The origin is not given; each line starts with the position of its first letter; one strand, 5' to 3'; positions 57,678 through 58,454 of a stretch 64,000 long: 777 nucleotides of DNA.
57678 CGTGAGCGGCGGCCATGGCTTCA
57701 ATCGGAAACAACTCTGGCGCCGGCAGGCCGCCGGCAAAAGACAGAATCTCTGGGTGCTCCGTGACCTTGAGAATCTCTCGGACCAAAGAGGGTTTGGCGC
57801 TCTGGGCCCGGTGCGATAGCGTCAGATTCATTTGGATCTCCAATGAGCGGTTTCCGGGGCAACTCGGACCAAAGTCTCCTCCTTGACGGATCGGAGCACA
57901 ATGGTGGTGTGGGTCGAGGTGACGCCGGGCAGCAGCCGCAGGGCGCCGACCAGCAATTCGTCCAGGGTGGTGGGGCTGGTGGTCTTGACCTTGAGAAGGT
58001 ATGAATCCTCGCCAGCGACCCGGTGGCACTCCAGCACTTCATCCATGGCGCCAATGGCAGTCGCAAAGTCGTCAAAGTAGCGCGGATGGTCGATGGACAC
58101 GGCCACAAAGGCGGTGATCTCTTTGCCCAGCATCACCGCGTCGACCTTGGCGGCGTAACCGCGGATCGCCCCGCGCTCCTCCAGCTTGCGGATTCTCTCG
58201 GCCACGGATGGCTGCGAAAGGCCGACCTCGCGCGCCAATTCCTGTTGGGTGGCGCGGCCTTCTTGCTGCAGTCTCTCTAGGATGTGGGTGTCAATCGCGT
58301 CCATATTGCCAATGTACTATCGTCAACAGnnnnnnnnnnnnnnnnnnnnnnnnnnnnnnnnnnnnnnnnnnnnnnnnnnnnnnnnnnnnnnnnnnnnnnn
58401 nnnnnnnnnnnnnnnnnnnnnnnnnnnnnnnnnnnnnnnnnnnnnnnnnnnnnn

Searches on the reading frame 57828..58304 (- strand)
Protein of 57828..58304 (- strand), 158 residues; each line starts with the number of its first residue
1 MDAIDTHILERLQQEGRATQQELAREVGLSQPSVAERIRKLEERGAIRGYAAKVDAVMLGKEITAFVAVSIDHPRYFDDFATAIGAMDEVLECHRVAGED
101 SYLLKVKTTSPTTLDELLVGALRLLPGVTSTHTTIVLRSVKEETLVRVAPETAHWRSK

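Call 11: search_protein_families(library=pfam, proteins=[window:57828-58304:-])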
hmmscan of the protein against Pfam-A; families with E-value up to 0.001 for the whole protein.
window:57828-58304:- (158 aa): 16 families
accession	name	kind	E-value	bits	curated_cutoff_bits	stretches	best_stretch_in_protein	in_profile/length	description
PF01037.27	AsnC_trans_reg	-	1.9e-20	73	25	1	68-138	2-72/73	Lrp/AsnC ligand binding domain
PF13404.12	HTH_AsnC-type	-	2.6e-16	59.6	27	1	1-42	1-42/42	AsnC-type helix-turn-helix domain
PF13412.12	HTH_24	-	3.7e-16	58.9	21.9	1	1-48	1-48/48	Winged helix-turn-helix DNA-binding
PF01047.28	MarR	-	1.5e-09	38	24.6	1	6-48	6-48/59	MarR family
PF24034.1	DUF7343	-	1.9e-06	28.1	27.6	1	9-48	9-49/62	Domain of unknown function (DUF7343)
PF12802.13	MarR_2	-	3.2e-06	27.6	27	1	5-48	7-51/61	MarR family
PF12840.13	HTH_20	-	1.9e-05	25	27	1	8-48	9-49/51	Helix-turn-helix domain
PF09339.16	HTH_IclR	-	2.2e-05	24.6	22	1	7-48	7-49/52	IclR helix-turn-helix domain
PF13545.12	HTH_Crp_2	-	3.7e-05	24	27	1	17-48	22-53/70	Crp-like helix-turn-helix domain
PF22451.2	NirdL-like_HTH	-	0.00015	21.7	27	1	21-48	20-47/47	Siroheme decarboxylase NirDL-like HTH domain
PF01978.25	TrmB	-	0.00021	21.5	25.6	1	11-48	16-53/68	Sugar-specific transcriptional regulator TrmB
PF17762.8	HTH_ParB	-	0.00031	21.3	22.6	1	9-45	12-48/102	ParB HTH domain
PF08279.18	HTH_11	-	0.00046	20.4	25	1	7-46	4-44/55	HTH domain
PF25213.1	HVO_A0261_N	-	0.00082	19.6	35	0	7-56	15-63/86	HVO_A0261 N-terminal domain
PF13730.12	HTH_36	-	0.00093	19.4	25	0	8-45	13-53/55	Helix-turn-helix domain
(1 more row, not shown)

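Call 36: find_encoding_contigs(protein=window:57831-58304:-, flank=4000, max_places=10)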
Protein window:57831-58304:- (158 aa): 8 contigs read that carry it; 7 places shown.
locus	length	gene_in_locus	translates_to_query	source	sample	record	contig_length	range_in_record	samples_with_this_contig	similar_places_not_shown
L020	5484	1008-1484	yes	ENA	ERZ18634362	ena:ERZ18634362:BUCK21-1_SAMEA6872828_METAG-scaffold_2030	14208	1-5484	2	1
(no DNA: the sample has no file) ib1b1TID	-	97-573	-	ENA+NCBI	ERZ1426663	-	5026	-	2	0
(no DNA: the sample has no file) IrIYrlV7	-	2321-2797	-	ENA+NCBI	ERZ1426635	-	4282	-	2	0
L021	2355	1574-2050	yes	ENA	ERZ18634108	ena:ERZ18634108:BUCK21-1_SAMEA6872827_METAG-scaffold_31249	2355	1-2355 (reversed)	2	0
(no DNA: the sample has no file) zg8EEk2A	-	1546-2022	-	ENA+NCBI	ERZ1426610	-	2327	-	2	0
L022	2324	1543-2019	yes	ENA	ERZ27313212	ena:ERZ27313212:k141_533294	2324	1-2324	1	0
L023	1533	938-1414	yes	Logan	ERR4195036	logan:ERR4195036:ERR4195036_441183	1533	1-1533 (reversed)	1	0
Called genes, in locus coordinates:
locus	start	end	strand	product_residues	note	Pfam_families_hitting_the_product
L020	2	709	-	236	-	?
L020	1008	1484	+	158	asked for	PF01047:MarR, PF12802:MarR_2 (weak), PF13404:HTH_AsnC-type, PF13412:HTH_24, PF24034:DUF7343 (weak), PF09339:HTH_IclR (faint), PF01037:AsnC_trans_reg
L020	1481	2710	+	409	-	PF00155:Aminotran_1_2, PF12897:Asp_aminotransf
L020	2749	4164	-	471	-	PF03446:NAD_binding_2, PF00393:6PGD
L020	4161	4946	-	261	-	PF01182:Glucosamine_iso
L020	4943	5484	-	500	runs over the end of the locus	PF00479:G6PD_N, PF02781:G6PD_C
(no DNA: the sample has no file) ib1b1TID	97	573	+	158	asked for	PF01047:MarR, PF12802:MarR_2 (weak), PF13404:HTH_AsnC-type, PF13412:HTH_24, PF24034:DUF7343 (weak), PF09339:HTH_IclR (faint), PF01037:AsnC_trans_reg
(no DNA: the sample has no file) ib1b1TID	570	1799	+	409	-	PF00155:Aminotran_1_2, PF12897:Asp_aminotransf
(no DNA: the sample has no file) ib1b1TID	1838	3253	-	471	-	PF03446:NAD_binding_2, PF00393:6PGD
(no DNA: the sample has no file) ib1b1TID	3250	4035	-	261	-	PF01182:Glucosamine_iso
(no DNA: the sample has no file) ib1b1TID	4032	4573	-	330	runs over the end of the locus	?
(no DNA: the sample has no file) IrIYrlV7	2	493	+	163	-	?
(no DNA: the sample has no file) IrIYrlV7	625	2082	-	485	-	PF04055:Radical_SAM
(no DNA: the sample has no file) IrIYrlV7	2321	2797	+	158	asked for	PF01047:MarR, PF12802:MarR_2 (weak), PF13404:HTH_AsnC-type, PF13412:HTH_24, PF24034:DUF7343 (weak), PF09339:HTH_IclR (faint), PF01037:AsnC_trans_reg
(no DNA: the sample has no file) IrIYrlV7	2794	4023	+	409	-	PF00155:Aminotran_1_2, PF12897:Asp_aminotransf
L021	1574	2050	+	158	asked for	PF01047:MarR, PF12802:MarR_2 (weak), PF13404:HTH_AsnC-type, PF13412:HTH_24, PF24034:DUF7343 (weak), PF09339:HTH_IclR (faint), PF01037:AsnC_trans_reg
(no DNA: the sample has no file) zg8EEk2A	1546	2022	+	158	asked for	PF01047:MarR, PF12802:MarR_2 (weak), PF13404:HTH_AsnC-type, PF13412:HTH_24, PF24034:DUF7343 (weak), PF09339:HTH_IclR (faint), PF01037:AsnC_trans_reg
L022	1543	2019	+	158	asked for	PF01047:MarR, PF12802:MarR_2 (weak), PF13404:HTH_AsnC-type, PF13412:HTH_24, PF24034:DUF7343 (weak), PF09339:HTH_IclR (faint), PF01037:AsnC_trans_reg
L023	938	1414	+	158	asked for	PF01047:MarR, PF12802:MarR_2 (weak), PF13404:HTH_AsnC-type, PF13412:HTH_24, PF24034:DUF7343 (weak), PF09339:HTH_IclR (faint), PF01037:AsnC_trans_reg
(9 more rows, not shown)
